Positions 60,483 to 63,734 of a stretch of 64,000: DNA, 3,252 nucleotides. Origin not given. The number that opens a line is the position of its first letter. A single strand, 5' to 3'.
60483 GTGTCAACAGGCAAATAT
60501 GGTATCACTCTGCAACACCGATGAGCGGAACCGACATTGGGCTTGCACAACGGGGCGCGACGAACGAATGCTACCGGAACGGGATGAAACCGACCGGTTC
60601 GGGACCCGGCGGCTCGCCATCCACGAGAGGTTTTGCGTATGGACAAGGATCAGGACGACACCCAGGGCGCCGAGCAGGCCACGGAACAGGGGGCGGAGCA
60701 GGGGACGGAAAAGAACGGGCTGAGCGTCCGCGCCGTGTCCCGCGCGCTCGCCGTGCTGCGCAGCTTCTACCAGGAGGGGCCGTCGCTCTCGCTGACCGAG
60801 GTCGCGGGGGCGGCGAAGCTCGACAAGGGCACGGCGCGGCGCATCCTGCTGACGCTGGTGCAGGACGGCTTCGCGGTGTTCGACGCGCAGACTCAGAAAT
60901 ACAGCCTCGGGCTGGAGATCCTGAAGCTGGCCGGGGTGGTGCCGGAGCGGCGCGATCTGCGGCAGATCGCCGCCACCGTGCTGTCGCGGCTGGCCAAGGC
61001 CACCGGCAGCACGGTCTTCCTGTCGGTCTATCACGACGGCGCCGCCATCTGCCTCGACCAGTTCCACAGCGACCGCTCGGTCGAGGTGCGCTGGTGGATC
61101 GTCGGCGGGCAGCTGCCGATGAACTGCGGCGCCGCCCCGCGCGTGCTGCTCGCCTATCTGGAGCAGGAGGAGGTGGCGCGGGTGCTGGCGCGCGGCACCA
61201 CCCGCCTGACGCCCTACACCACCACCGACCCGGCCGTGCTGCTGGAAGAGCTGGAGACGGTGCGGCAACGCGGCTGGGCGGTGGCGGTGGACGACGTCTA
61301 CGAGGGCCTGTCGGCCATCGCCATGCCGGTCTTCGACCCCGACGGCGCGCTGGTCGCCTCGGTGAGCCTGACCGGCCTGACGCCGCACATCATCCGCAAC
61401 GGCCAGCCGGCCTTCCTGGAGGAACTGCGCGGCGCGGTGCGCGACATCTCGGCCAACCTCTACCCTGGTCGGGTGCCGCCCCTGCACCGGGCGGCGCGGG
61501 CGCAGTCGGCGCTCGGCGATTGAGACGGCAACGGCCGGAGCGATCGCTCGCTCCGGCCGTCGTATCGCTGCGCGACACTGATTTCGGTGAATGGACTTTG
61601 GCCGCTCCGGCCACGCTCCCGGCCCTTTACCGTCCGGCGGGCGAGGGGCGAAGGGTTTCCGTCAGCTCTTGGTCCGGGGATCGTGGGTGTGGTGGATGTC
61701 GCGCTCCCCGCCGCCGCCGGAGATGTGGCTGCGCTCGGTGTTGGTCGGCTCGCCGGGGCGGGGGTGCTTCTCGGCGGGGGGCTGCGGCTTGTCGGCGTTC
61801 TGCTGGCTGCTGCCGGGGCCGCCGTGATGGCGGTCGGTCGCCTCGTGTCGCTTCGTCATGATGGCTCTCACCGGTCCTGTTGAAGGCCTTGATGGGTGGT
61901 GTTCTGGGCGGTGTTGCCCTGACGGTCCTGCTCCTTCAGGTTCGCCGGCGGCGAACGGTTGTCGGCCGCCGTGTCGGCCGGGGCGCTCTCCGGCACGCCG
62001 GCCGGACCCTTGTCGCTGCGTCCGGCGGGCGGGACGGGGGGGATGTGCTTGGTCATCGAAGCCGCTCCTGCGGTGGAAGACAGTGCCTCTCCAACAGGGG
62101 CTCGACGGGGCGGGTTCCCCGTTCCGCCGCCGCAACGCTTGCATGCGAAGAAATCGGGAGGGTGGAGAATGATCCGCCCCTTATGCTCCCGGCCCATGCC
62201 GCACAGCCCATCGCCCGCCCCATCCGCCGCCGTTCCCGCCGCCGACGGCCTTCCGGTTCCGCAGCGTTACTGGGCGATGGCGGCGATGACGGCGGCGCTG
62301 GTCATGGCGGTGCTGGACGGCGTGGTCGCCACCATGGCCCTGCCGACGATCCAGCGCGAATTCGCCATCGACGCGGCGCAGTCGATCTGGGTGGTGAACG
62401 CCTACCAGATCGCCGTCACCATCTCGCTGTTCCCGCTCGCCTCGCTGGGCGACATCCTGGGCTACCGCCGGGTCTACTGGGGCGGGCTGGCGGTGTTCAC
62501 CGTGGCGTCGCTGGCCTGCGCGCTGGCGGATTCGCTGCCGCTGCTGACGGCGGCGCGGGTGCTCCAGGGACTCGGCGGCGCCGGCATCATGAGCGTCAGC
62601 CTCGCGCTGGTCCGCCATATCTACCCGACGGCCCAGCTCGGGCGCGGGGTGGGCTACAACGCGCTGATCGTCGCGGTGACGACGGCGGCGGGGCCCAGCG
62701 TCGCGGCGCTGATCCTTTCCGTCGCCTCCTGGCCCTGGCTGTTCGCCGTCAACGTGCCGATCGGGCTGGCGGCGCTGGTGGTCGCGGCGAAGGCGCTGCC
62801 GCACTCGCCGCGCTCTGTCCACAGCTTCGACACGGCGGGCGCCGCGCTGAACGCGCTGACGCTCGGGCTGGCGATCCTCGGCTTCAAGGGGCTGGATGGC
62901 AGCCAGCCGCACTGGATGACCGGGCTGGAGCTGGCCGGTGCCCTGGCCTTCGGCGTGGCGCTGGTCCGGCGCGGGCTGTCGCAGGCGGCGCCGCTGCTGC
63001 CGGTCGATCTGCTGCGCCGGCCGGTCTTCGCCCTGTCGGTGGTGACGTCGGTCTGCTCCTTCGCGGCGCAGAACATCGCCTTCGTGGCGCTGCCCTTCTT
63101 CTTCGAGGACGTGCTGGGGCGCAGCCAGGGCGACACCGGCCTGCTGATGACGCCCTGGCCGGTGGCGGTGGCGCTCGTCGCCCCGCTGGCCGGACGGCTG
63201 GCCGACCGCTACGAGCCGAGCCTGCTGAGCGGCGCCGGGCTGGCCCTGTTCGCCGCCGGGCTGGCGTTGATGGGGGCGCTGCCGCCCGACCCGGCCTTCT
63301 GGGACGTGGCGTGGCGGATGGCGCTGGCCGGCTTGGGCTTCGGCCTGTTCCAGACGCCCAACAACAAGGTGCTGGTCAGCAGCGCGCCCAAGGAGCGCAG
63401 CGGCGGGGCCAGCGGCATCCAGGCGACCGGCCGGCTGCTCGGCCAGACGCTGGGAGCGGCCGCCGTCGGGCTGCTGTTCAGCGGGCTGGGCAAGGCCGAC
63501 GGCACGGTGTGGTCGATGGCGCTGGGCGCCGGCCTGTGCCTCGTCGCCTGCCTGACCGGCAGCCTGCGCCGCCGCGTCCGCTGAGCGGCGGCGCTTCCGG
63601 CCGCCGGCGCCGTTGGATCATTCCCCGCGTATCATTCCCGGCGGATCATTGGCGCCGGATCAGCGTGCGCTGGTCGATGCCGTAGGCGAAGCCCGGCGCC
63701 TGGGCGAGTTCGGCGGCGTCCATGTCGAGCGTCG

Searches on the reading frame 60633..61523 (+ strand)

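Call 78: search_protein_families(library=pfam, proteins=[window:60633-61523:+], max_evalue=0.001)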
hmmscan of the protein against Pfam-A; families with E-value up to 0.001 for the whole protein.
window:60633-61523:+ (296 aa): 2 families
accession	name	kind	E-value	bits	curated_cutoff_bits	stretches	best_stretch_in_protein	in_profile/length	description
PF01614.24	IclR_C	-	2.3e-36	125.4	24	1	106-274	6-174/174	Bacterial transcriptional regulator IclR C-terminal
PF09339.16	HTH_IclR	-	6.6e-12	45.5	22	1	34-84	1-51/52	IclR helix-turn-helix domain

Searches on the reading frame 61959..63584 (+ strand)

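Call 78: search_protein_families(library=pfam, proteins=[window:61959-63584:+], max_evalue=0.001)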
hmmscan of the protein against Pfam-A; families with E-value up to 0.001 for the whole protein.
window:61959-63584:+ (541 aa): 3 families
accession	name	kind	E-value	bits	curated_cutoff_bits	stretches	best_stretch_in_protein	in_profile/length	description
PF07690.21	MFS_1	-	5.1e-65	220.1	33.4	2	113-499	4-346/347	Major Facilitator Superfamily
PF00083.30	Sugar_tr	-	3.6e-08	33.2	22.3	1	138-287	44-198/452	Sugar (and other) transporter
PF03137.26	OATP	-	0.00017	20.5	25.8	0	107-189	3-85/545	Organic Anion Transporter Polypeptide (OATP) family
